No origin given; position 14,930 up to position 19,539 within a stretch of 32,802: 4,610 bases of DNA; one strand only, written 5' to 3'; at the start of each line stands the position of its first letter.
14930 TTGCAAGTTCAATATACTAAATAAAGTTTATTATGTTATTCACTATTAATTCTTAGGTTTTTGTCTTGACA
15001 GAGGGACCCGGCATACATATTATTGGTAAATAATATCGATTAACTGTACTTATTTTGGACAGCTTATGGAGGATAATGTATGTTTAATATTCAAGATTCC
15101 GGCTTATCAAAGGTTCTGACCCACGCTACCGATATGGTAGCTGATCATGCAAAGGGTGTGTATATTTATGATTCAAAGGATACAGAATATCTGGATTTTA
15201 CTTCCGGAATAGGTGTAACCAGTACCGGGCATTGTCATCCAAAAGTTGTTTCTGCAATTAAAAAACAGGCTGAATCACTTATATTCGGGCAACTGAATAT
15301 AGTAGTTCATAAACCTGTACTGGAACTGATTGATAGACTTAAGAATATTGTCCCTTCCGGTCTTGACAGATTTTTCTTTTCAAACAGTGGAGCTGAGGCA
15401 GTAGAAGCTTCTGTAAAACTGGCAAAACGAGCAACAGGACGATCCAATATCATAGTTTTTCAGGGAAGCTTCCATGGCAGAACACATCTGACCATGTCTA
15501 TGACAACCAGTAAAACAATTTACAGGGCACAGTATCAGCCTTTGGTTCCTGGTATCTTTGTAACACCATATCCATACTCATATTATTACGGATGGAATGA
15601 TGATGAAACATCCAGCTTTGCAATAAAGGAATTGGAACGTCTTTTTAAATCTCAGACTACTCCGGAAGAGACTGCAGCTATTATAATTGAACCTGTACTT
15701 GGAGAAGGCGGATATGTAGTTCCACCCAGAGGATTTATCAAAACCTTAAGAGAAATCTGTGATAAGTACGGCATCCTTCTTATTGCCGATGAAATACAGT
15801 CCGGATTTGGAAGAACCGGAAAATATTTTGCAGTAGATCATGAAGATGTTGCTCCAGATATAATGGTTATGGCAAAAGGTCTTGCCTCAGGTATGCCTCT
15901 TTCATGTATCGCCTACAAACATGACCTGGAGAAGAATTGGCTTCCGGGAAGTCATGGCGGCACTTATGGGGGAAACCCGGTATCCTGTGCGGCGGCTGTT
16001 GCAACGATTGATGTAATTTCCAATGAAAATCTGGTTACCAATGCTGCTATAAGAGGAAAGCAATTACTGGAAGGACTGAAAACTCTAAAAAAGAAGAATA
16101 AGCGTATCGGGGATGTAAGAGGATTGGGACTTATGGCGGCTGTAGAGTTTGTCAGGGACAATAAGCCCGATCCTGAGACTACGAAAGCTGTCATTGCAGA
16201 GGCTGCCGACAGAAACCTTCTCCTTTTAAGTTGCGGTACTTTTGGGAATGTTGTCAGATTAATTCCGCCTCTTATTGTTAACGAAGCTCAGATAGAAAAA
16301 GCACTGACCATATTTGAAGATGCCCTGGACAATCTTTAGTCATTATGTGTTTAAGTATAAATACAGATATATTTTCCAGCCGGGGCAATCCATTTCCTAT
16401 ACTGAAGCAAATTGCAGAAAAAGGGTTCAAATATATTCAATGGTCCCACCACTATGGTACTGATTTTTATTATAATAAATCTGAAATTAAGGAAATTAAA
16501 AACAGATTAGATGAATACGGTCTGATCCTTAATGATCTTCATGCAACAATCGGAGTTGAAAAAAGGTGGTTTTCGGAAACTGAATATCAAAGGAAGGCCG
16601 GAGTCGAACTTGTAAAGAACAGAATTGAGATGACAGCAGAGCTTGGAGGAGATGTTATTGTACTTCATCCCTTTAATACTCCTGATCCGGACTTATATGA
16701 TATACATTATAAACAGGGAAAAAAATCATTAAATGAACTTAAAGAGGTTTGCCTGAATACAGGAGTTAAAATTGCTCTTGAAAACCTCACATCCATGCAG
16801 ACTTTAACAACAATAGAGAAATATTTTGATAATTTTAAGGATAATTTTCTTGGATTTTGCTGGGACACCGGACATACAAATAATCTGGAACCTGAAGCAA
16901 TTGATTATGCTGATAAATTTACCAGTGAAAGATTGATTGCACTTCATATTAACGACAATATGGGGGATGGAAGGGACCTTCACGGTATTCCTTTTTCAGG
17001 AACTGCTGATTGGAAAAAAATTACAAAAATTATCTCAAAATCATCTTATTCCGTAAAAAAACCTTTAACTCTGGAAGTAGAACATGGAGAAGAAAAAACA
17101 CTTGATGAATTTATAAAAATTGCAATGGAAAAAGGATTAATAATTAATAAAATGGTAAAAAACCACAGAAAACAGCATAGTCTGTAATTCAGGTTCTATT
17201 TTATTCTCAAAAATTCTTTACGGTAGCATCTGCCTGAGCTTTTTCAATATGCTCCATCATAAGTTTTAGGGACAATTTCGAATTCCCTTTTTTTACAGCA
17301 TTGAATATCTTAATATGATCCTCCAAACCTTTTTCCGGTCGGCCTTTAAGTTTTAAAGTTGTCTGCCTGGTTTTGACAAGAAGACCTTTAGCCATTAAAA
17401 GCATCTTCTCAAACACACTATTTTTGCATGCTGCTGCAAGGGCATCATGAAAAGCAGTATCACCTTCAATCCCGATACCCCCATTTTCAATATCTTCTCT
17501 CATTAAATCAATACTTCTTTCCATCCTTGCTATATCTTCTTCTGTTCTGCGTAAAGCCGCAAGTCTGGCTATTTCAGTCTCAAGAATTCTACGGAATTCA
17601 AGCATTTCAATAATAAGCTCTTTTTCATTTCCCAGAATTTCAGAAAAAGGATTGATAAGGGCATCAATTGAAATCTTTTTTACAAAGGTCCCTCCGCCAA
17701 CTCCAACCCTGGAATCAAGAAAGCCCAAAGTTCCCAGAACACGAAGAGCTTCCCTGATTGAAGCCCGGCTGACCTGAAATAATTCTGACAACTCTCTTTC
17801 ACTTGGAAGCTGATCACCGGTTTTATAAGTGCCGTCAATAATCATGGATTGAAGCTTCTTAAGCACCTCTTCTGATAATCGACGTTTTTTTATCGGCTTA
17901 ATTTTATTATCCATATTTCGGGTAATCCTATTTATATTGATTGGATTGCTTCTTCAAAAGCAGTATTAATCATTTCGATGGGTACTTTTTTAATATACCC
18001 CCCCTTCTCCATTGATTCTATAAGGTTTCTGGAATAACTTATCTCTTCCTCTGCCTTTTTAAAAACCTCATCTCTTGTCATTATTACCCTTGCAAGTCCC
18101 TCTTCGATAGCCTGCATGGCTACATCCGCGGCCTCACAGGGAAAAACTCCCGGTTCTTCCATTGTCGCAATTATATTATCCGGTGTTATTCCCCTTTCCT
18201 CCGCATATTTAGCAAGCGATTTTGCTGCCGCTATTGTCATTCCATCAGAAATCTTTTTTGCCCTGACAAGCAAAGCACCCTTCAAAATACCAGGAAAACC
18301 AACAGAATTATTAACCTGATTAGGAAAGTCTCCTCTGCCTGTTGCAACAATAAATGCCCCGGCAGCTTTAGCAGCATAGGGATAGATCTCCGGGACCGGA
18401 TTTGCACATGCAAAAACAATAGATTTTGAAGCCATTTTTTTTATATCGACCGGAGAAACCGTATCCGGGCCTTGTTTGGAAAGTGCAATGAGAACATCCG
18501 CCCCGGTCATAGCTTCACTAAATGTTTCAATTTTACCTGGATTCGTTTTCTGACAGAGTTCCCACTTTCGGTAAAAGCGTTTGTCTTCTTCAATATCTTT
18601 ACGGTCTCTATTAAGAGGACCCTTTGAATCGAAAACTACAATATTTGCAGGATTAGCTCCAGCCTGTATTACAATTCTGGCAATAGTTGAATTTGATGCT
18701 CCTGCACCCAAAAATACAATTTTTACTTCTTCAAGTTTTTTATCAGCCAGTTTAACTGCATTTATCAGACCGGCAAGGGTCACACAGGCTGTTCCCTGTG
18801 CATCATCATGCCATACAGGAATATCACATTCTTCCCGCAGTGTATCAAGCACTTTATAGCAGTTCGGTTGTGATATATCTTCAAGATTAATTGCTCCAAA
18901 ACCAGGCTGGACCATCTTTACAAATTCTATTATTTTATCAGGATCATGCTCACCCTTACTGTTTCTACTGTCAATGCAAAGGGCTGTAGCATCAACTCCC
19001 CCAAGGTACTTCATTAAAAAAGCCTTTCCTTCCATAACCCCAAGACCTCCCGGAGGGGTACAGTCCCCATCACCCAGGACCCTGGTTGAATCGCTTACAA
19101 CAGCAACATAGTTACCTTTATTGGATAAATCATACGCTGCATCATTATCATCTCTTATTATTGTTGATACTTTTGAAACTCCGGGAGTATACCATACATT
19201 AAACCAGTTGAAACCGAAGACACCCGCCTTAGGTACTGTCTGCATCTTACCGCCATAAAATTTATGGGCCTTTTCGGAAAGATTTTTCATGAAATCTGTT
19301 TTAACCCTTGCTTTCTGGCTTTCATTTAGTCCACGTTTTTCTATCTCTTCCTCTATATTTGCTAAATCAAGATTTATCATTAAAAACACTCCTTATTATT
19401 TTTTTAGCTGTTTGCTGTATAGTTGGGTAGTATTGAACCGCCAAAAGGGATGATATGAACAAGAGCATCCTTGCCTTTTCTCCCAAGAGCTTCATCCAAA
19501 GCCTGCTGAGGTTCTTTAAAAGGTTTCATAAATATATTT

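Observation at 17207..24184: Operon coupling a SucD-type acylating aldehyde dehydrogenase, an SCS-like ligase, a LarA racemase and malic enzyme: candidate ATP-yielding C4 semialdehyde-to-pyruvate pathway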

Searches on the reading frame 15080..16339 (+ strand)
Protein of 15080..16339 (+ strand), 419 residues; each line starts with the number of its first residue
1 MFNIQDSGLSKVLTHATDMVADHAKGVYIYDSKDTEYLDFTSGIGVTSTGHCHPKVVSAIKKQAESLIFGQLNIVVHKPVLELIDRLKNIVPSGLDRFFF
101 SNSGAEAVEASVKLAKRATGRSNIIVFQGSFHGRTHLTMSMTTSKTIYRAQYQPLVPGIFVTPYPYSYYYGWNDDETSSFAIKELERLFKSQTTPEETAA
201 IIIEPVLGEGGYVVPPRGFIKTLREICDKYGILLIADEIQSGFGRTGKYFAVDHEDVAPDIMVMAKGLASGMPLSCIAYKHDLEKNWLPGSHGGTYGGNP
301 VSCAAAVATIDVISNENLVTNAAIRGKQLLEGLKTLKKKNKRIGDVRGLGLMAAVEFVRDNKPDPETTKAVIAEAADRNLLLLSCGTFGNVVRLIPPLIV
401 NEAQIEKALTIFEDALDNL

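Call 12: search_protein_families(library=pfam, proteins=[window:15080-16339:+])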
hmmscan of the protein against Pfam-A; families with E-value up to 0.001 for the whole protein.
window:15080-16339:+ (419 aa): 1 family
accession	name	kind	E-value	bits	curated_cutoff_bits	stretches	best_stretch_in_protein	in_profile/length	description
PF00202.27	Aminotran_3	-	3.5e-132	441.4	30.5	1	18-416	10-403/403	Aminotransferase class-III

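Call 23: search_protein_families(library=ncbifam, proteins=[window:15080-16339:+], max_evalue=0.00001)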
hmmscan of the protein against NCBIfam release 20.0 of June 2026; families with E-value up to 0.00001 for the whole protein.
window:15080-16339:+ (419 aa): 69 families (the best 25 are shown)
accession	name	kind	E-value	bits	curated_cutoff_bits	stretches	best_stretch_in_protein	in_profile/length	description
NF005993.0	PRK08117.1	subfamily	4.8e-158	526.3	574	1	9-418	16-429/433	aspartate aminotransferase family protein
NF004426.0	PRK05769.1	equivalog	1.1e-141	472.6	552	1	9-418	28-439/441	acetyl ornithine aminotransferase family protein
NF005376.0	PRK06918.1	equivalog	1.5e-126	422.4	676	1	10-417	29-442/451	4-aminobutyrate--2-oxoglutarate transaminase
TIGR00700.1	GABAtrnsam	equivalog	4.6e-125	417.5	506.65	1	9-417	7-419/420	4-aminobutyrate--2-oxoglutarate transaminase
NF005692.0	PRK07495.1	equivalog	7.3e-123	410.3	724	1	7-417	12-420/425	4-aminobutyrate--2-oxoglutarate transaminase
NF004714.0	PRK06058.1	subfamily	2.1e-116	389.2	639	1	11-418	36-446/447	4-aminobutyrate--2-oxoglutarate transaminase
NF005985.0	PRK08088.1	equivalog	7.6e-113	377.4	713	1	16-418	22-423/426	4-aminobutyrate--2-oxoglutarate transaminase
NF005272.0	PRK06777.1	equivalog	8.6e-113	377.1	725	1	17-416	22-419/421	4-aminobutyrate--2-oxoglutarate transaminase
TIGR00707.1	argD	subfamily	1e-107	360.3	410.05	1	18-416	10-380/381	acetylornithine/succinylornithine family transaminase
NF006228.0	PRK08360.1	equivalog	5.5e-106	354.9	608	1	17-418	23-426/443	aspartate aminotransferase family protein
NF049976.1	AmadipTransam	equivalog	3.4e-105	352.3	650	1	8-418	5-414/416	2-aminoadipate transaminase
NF007308.0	PRK09792.1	equivalog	3.2e-101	339.2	747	1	17-417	22-420/421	4-aminobutyrate transaminase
NF002874.0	PRK03244.1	equivalog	5.5e-100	335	457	1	20-418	28-394/399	acetylornithine transaminase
NF006368.0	PRK08593.1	equivalog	2.9e-95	319.5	570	1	18-419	27-432/448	aspartate aminotransferase family protein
NF004718.0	PRK06062.1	subfamily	4e-95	319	472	1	17-417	38-447/454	hypothetical protein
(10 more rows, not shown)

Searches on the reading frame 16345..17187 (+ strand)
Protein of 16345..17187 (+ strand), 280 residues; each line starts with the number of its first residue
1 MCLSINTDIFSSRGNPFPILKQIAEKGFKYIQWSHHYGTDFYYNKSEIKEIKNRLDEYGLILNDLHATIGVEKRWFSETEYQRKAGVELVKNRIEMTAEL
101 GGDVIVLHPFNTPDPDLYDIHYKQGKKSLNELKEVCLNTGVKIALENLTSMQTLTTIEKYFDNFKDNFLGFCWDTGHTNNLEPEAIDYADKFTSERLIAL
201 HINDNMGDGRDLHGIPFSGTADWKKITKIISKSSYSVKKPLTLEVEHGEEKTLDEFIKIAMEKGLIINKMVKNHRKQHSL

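Call 12: search_protein_families(library=pfam, proteins=[window:16345-17187:+])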
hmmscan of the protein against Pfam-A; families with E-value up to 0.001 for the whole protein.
window:16345-17187:+ (280 aa): 1 family
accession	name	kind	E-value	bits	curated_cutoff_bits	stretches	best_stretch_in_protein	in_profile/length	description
PF01261.30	AP_endonuc_2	-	2.3e-32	113.1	31.1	1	21-252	2-239/249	Xylose isomerase-like TIM barrel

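Call 23: search_protein_families(library=ncbifam, proteins=[window:16345-17187:+], max_evalue=0.00001)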
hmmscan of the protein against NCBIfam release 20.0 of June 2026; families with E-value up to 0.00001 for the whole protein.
window:16345-17187:+ (280 aa): 8 families
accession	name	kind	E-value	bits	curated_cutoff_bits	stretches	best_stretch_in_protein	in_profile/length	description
NF041277.1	coba_remo_CbiR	equivalog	1.3e-11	44.5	105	1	45-245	45-234/249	cobamide remodeling phosphodiesterase CbiR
NF009688.0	PRK13209.1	subfamily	1.7e-08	33.8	317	1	40-273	51-280/286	L-ribulose-5-phosphate 3-epimerase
TIGR04379.1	myo_inos_iolE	equivalog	9.5e-08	31.9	290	1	19-204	28-211/290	myo-inosose-2 dehydratase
NF007360.0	PRK09856.1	equivalog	1.2e-07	31.6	305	1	35-239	38-244/276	fructoselysine 3-epimerase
NF051856.1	PsicseEpim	equivalog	3e-07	30.5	300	1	20-236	22-238/287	D-psicose 3-epimerase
TIGR00542.1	hxl6Piso_put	equivalog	7.3e-07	28.8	272.15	1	43-270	49-272/279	L-ribulose-5-phosphate 3-epimerase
NF002198.0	PRK01060.1-3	equivalog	9.6e-07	28.7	244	1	88-234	78-229/253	deoxyribonuclease IV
NF002196.0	PRK01060.1-1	equivalog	5.4e-06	25.9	333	1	81-248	83-263/297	deoxyribonuclease IV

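Call 41: search_solved_structures(query=window:16345-17187:+, max_evalue=0.001)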
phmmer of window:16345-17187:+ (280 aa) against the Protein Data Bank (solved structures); distinct sequences matched with E-value up to 0.001: 2.
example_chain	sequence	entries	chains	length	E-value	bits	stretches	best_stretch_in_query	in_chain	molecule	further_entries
3wqo_A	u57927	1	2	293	3.6e-09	39.4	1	22-212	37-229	Uncharacterized protein MJ1311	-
5zhz_A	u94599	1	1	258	3e-06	29.9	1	92-223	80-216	Probable endonuclease 4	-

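Call 72: find_related_loci(query=window:16345-17187:+, collection=metagenome_contigs, flank=10000)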
Query window:16345-17187:+ (280 aa) in metagenome_contigs; peptide patterns used: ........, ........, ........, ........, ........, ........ (x = any residue, [..] = any of these).
117 stretches matched a pattern; 4 encode a relative of the query (tblastn E <= 1e-3); 4 distinct loci.
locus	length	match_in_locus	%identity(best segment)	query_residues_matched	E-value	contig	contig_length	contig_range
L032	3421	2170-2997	86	1-276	2e-171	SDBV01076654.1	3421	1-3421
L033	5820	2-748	90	30-278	2e-154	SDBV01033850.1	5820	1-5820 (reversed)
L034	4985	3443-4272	84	1-277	3e-113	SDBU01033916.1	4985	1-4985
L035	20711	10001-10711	25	3-236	2e-17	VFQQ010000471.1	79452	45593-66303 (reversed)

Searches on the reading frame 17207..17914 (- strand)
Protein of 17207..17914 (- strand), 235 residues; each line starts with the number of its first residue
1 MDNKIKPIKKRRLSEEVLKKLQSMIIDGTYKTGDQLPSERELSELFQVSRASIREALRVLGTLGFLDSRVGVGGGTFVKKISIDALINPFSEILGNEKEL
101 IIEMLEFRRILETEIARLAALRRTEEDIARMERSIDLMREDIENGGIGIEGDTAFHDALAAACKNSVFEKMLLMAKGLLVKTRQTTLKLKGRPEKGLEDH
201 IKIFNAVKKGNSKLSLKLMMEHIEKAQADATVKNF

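Call 5: search_protein_families(library=pfam, proteins=[window:17207-17914:-])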
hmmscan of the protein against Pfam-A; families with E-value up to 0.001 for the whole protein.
window:17207-17914:- (235 aa): 2 families
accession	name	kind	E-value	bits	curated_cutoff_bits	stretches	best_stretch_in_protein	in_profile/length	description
PF07729.17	FCD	-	4.2e-26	92.2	24.3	1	103-224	1-124/125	FCD domain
PF00392.27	GntR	-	8.1e-17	61.1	27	1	13-73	1-61/64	Bacterial regulatory proteins, gntR family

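Call 6: search_protein_families(library=ncbifam, proteins=[window:17207-17914:-])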
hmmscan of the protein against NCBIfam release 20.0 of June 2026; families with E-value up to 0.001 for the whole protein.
window:17207-17914:- (235 aa): 26 families (the best 25 are shown)
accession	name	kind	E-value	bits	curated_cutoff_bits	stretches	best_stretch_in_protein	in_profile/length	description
NF003011.0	PRK03837.1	subfamily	8.7e-41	140.1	260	1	3-228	4-231/241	transcriptional regulator NanR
NF007001.0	PRK09464.1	equivalog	1.8e-33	116.3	330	1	6-193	4-192/254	pyruvate dehydrogenase complex transcriptional repressor PdhR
NF007741.0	PRK10421.1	equivalog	2.4e-32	112.4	311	1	9-226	4-229/262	transcriptional regulator LldR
NF007442.0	PRK09990.1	equivalog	1.1e-27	97.1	301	1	9-227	7-232/256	transcriptional regulator GlcC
NF007588.0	PRK10225.1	equivalog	9.2e-23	80.8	442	1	10-174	7-170/257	Uxu operon transcriptional regulator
NF008571.0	PRK11523.1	equivalog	2.4e-16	60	396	1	9-173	5-168/258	transcriptional regulator ExuR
TIGR03338.1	phnR_burk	equivalog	2.8e-16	59.8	271.5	1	4-227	3-210/212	phosphonate utilization associated transcriptional regulator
TIGR02325.1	C_P_lyase_phnF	equivalog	9.5e-12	44.9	156.8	1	16-96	12-93/238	phosphonate metabolism transcriptional regulator PhnF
TIGR02404.1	trehalos_R_Bsub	equivalog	1.1e-11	44.9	211.95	1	16-133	4-125/233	trehalose operon repressor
NF052290.2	MocR_like_YczR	exception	4.6e-11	42.1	487.4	1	12-79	19-86/458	MocR-like transcription factor YczR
NF052282.1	PLP_TF_PdxR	equivalog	5e-11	42.3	320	1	13-87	2-74/448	MocR-like pyridoxine biosynthesis transcription factor PdxR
TIGR02018.2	his_ut_repres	equivalog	1.2e-10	41.2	220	1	15-80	2-65/226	histidine utilization transcriptional repressor HutC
NF041547.1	GntR_LSA1692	equivalog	1.3e-09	38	275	1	14-110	3-102/233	GntR family transcriptional regulator, LSA1692 subfamily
NF007292.0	PRK09764.1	equivalog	1.3e-08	34.3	281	1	16-84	9-75/240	GntR family transcriptional regulator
NF008491.0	PRK11402.1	subfamily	2.8e-08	33.6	269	1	13-84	12-81/243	GntR family transcriptional regulator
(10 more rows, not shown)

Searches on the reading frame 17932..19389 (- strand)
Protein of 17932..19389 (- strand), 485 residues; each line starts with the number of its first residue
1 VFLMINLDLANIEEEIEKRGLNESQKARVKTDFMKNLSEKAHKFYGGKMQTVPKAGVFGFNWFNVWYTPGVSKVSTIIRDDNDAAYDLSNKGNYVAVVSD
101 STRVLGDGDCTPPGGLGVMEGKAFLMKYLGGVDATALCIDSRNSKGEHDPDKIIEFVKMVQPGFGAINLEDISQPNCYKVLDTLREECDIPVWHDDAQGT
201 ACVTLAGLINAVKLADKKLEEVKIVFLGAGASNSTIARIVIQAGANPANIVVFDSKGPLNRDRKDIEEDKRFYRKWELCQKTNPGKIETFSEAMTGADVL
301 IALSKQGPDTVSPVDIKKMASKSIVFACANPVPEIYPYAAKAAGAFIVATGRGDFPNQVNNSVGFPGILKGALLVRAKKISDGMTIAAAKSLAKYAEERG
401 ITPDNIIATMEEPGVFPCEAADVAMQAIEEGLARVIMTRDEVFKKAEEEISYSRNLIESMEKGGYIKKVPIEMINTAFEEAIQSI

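Call 5: search_protein_families(library=pfam, proteins=[window:17932-19389:-])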
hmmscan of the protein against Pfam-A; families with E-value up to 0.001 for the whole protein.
window:17932-19389:- (485 aa): 2 families
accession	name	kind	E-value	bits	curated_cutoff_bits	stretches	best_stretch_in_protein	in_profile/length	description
PF03949.21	Malic_M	-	3.5e-24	85.9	23.5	1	198-406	2-235/258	Malic enzyme, NAD binding domain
PF00390.24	malic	-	4.5e-17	62.9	23.1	1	64-185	21-182/182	Malic enzyme, N-terminal domain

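Call 6: search_protein_families(library=ncbifam, proteins=[window:17932-19389:-])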
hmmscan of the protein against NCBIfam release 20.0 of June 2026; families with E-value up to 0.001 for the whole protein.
window:17932-19389:- (485 aa): 3 families
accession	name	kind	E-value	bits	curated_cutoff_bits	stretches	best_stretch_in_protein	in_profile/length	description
NF009501.0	PRK12861.1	subfamily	4.8e-70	236.5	1178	1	46-399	20-359/764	NADP-dependent malic enzyme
NF010052.0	PRK13529.1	subfamily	6.8e-33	114.1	326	1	150-438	225-541/564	oxaloacetate-decarboxylating malate dehydrogenase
NF041582.1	malolactic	exception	2.7e-18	65.9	850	1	145-437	203-520/536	malolactic enzyme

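Call 43: search_solved_structures(query=window:17932-19389:-, max_evalue=1e-30, show_alignments=1)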
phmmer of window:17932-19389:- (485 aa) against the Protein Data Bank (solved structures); distinct sequences matched with E-value up to 1e-30: 12.
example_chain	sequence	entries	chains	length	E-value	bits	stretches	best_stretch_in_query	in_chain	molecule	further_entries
3nv9_A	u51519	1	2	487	6.9e-202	674.5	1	5-483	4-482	Malic enzyme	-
1ww8_A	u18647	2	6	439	1.8e-102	346.7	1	44-460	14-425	malate oxidoreductase | 439aa long hypothetical malate oxidoreductase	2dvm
2a9f_A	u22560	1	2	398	5.4e-86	292.4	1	39-423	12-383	putative malic enzyme ((S)-malate:NAD+ oxidoreductase (decarboxylating))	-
1vl6_A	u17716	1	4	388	7.7e-83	282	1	40-398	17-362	malate oxidoreductase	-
2hae_A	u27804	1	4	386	9.2e-83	281.7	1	40-398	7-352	Malate oxidoreductase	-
5cee_A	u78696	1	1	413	3.6e-75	256.7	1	36-433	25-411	NAD-dependent malic enzyme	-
6zn4_A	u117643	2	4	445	1.4e-71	244.8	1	61-409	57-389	NADP-dependent malate dehydrogenase,Malate dehydrogenase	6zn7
6zng_A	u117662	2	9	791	6.6e-71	242.6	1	62-409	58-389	NADP-dependent malate dehydrogenase,Malate dehydrogenase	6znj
9kru_A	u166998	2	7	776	1.5e-70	241.5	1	62-409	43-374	NADP-dependent malic enzyme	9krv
9m2i_A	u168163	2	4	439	1.7e-63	218.2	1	40-397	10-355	NADP-dependent malic enzyme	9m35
8jzo_A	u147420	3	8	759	6.8e-63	216.2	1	40-397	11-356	NADP-dependent malic enzyme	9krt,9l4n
9krw_A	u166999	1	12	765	6.9e-63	216.2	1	40-397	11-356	NADP-dependent malic enzyme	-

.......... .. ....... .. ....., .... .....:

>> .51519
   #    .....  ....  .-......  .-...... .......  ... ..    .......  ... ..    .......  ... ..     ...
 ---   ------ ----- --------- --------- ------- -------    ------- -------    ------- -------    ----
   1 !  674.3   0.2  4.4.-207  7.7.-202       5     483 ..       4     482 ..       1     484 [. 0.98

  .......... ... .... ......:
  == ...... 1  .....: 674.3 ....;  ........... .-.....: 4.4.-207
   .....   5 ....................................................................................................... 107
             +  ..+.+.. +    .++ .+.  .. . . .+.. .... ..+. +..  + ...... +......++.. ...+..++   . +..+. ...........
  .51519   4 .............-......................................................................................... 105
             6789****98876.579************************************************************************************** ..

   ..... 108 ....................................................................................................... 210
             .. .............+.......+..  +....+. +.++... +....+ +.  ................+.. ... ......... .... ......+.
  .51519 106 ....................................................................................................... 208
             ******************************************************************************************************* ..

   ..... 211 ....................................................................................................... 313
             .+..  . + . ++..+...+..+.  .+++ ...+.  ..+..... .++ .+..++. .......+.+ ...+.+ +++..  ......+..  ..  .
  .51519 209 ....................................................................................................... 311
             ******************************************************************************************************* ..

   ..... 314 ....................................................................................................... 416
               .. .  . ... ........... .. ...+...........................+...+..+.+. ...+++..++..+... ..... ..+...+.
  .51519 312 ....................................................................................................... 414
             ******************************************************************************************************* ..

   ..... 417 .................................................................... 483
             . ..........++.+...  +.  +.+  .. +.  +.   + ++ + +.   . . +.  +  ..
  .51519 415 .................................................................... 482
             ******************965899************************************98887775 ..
